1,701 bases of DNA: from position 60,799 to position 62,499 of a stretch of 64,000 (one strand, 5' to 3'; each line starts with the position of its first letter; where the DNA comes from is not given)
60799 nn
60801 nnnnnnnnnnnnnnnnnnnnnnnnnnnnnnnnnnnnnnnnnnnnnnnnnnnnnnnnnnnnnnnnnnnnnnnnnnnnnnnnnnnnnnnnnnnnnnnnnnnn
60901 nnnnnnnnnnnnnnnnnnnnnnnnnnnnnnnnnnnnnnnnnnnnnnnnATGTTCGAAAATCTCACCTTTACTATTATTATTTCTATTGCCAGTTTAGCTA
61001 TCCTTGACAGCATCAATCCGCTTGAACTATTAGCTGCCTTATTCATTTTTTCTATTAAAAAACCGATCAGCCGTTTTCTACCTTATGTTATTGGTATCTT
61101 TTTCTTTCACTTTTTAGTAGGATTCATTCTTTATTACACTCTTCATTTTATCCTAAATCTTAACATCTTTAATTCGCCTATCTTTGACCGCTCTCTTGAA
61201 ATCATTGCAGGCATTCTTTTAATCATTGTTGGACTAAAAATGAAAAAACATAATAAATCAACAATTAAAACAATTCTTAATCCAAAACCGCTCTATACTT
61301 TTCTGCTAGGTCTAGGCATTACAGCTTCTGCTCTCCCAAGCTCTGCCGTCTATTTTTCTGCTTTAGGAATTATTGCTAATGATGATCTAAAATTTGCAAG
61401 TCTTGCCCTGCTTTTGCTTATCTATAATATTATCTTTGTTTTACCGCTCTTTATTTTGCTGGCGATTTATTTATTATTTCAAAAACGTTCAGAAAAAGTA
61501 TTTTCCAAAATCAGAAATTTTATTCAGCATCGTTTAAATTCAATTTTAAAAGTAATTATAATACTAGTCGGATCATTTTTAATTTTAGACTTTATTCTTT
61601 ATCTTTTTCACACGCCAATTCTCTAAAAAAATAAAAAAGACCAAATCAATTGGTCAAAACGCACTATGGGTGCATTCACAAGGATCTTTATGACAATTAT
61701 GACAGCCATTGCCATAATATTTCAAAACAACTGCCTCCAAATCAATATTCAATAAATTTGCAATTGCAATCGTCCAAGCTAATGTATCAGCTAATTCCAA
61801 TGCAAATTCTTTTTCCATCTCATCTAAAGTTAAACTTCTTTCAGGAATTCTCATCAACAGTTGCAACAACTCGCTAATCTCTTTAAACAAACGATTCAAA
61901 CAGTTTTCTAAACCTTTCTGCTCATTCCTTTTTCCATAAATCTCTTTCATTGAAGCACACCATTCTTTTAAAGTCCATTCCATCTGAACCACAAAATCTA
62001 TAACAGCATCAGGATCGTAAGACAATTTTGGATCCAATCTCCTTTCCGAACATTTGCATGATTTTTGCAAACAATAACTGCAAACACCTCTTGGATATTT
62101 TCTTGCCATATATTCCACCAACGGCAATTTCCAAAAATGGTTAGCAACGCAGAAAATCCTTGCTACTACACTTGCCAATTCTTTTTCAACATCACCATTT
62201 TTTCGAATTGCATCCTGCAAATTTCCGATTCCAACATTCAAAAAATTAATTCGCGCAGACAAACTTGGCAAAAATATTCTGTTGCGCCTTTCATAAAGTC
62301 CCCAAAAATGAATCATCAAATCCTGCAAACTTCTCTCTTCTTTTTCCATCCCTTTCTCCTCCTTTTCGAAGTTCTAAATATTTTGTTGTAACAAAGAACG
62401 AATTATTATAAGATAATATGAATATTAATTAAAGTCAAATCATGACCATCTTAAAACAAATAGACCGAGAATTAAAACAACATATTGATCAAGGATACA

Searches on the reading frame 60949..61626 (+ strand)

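Call 6: search_protein_families(library=pfam, proteins=[window:60949-61626:+], max_evalue=1)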
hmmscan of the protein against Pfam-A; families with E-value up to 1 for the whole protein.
window:60949-61626:+ (225 aa): 2 families
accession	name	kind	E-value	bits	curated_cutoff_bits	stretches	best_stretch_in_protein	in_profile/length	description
PF11139.14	SfLAP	-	4.9e-21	75.6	35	1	15-211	3-207/213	Sap, sulfolipid-1-addressing protein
PF00335.26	Tetraspanin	-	0.0064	16.6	32.1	1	85-196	13-120/225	Tetraspanin family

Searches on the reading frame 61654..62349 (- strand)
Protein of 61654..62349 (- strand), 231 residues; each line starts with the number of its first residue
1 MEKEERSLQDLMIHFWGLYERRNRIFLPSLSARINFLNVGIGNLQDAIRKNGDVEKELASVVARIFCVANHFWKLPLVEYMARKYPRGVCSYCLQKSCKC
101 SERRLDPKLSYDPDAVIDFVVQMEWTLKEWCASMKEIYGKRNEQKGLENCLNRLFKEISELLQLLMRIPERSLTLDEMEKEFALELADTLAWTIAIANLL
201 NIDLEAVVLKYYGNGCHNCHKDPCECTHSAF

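Call 6: search_protein_families(library=pfam, proteins=[window:61654-62349:-], max_evalue=1)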
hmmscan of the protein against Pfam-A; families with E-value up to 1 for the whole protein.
window:61654-62349:- (231 aa): 3 families
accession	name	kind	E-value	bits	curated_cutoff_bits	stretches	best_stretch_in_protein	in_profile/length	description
PF03819.22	MazG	-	1.6e-05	25.5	22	1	147-209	3-60/74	MazG nucleotide pyrophosphohydrolase domain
PF03581.18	Herpes_UL33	-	0.1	13.4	25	1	23-51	11-38/72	Herpesvirus UL33-like protein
PF08267.18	Meth_synt_1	-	0.2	11.6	27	1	128-188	212-273/313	Cobalamin-independent synthase, N-terminal domain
